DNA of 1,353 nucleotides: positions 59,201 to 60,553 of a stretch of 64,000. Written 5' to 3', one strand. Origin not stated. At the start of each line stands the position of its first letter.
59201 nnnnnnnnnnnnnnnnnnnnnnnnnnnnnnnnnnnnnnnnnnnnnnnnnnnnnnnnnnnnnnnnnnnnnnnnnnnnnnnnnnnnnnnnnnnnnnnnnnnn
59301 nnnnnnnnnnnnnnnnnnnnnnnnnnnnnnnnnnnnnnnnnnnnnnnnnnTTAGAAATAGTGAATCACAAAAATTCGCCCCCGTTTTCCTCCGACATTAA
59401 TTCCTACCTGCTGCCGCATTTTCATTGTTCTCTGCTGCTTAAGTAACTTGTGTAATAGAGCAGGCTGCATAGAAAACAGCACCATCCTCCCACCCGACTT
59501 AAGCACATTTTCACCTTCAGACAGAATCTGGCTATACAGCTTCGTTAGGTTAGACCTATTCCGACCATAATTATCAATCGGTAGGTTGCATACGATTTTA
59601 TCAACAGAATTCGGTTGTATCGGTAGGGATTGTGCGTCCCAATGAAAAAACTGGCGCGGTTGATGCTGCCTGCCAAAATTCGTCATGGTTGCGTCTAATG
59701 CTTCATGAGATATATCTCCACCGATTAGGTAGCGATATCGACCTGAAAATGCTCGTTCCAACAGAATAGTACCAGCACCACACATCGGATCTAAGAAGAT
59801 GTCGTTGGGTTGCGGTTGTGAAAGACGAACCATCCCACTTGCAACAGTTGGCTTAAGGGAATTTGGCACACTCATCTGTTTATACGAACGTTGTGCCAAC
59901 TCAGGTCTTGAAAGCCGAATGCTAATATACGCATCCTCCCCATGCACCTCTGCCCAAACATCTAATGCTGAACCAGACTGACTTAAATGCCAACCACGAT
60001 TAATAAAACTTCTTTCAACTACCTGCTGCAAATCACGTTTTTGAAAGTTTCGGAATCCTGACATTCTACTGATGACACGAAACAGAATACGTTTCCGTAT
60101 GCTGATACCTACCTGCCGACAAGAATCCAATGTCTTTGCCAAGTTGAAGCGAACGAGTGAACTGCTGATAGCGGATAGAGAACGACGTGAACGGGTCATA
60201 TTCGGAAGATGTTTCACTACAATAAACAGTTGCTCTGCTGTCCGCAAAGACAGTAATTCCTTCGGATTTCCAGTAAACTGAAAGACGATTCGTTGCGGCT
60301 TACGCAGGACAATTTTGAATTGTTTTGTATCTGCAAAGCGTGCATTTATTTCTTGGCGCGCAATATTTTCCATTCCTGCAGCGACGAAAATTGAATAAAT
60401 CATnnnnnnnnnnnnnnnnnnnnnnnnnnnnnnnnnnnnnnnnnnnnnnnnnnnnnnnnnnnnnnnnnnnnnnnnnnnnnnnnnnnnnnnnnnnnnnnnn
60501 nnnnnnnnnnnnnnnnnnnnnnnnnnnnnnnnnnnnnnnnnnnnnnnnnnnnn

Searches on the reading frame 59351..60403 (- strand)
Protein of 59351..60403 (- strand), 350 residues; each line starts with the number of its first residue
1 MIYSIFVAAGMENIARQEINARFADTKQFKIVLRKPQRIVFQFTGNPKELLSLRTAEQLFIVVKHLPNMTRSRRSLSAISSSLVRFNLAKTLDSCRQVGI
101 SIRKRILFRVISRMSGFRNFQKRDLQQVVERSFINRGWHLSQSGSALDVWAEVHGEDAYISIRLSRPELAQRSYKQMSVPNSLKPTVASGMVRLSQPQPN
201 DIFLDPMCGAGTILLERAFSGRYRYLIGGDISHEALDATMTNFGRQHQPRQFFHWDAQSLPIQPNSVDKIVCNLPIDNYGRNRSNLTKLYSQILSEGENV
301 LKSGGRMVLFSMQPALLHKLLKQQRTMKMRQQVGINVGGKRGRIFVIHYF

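Call 10: search_protein_families(library=pfam, proteins=[window:59351-60403:-], max_evalue=0.01)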
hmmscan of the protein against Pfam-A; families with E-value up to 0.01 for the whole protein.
window:59351-60403:- (350 aa): 6 families
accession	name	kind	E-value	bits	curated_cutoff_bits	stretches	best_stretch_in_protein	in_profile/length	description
PF01170.24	UPF0020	-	1.6e-28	100.2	22.3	1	172-339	1-193/197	RMKL-like, methyltransferase domain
PF13847.12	Methyltransf_31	-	9.3e-08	32.3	27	1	200-325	4-127/145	Methyltransferase domain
PF13649.12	Methyltransf_25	-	2.1e-07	31.9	27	1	204-281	2-79/97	Methyltransferase domain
PF08241.18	Methyltransf_11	-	4e-07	31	21.2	1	208-308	5-94/95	Methyltransferase domain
PF05175.20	MTS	-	4.4e-07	30.1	23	1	203-323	35-152/170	Methyltransferase small domain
PF01555.25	N6_N4_Mtase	-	0.0045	17.4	26.7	0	190-239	173-219/221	DNA methylase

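Call 14: find_encoding_contigs(protein=window:59351-60403:-, flank=10000, max_places=8)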
Protein window:59351-60403:- (350 aa): no gene with exactly this product is on record in the collection.

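Call 23: find_related_loci(query=window:59351-60403:-, collection=metagenome_contigs, flank=10000)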
Query window:59351-60403:- (350 aa) in metagenome_contigs; peptide patterns used: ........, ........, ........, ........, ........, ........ (x = any residue, [..] = any of these).
56 stretches matched a pattern; 13 encode a relative of the query (tblastn E <= 1e-3); 13 distinct loci.
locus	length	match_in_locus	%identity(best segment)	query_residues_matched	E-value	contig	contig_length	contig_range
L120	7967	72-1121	98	1-350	0e+0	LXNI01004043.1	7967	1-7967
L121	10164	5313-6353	70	1-347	8e-169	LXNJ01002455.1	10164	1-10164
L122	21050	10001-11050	76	1-350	0e+0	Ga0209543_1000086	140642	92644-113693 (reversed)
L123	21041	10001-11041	61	1-347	5e-145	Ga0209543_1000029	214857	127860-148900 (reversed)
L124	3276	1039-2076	33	10-350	2e-60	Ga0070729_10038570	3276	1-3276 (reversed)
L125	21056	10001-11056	34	2-347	1e-58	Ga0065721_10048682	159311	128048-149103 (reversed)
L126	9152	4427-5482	31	2-347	2e-54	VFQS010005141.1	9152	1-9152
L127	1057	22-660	39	138-350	6e-55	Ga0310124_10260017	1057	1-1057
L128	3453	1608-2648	33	1-347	2e-48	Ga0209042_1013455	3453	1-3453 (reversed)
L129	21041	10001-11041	61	1-347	5e-145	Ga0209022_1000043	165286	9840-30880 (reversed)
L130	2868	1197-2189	28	7-347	8e-41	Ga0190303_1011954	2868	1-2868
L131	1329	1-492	41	185-348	7e-38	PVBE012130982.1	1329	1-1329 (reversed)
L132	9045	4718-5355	50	3-222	6e-8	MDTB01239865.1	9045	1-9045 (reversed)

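Call 30: search_protein_families(library=ncbifam, proteins=[window:59351-60403:-], max_evalue=0.01)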
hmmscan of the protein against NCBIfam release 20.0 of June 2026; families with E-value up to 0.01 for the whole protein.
window:59351-60403:- (350 aa): 13 families
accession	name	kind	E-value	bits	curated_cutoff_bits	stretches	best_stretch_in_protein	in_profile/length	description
NF033398.1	rRNA_meth_EmtA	equivalog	1.4e-29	103.5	625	1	3-312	3-297/336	EmtA family 23S rRNA (guanine(2470)) methyltransferase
NF040721.1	Trm14_Arch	equivalog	2.6e-23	82.7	280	2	5-222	5-214/370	tRNA (guanine(6)-N2)-methyltransferase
TIGR01177.1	TIGR01177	hypoth_equivalog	1.6e-21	77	316.55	1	118-323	96-306/330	TIGR01177 family methyltransferase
NF040850.1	Trm14_Thcoccales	equivalog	1.7e-14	53.5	480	1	151-321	169-339/365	tRNA (guanine(6)-N2)-methyltransferase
NF008748.0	PRK11783.1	equivalog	1.4e-12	46.7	466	1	146-218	138-211/704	bifunctional 23S rRNA (guanine(2069)-N(7))-methyltransferase RlmK/23S rRNA (guanine(2445)-N(2))-methyltransferase RlmL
TIGR01934.1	MenG_MenH_UbiE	subfamily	3.6e-07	29.7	158.35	1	191-315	31-147/223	ubiquinone/menaquinone biosynthesis methyltransferase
NF047649.1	MTase_UXPK_star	exception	5.1e-07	29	460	1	194-319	72-189/283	methyltransferase/UXPK-star double selenoprotein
NF001244.0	PRK00216.1-5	equivalog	8e-07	28.6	216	1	191-327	40-170/236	bifunctional demethylmenaquinone methyltransferase/2-methoxy-6-polyprenyl-1,4-benzoquinol methylase UbiE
TIGR02072.1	BioC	equivalog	0.00026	20.9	184.95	1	201-297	36-128/244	malonyl-ACP O-methyltransferase BioC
TIGR03534.1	RF_mod_PrmC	equivalog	0.00079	19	199.1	1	201-275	90-165/253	peptide chain release factor N(5)-glutamine methyltransferase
NF041537.1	ArsM_AhpD_UU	exception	0.00085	18.2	510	1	201-323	78-191/345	arsenite methyltransferase/AhpD domain selenoprotein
NF008823.0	PRK11873.1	subfamily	0.0011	18.5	263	1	198-309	76-181/272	arsenite methyltransferase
NF045667.1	MTase_DVU1556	equivalog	0.003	17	155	1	191-309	14-119/213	DVU_1556 family methyltransferase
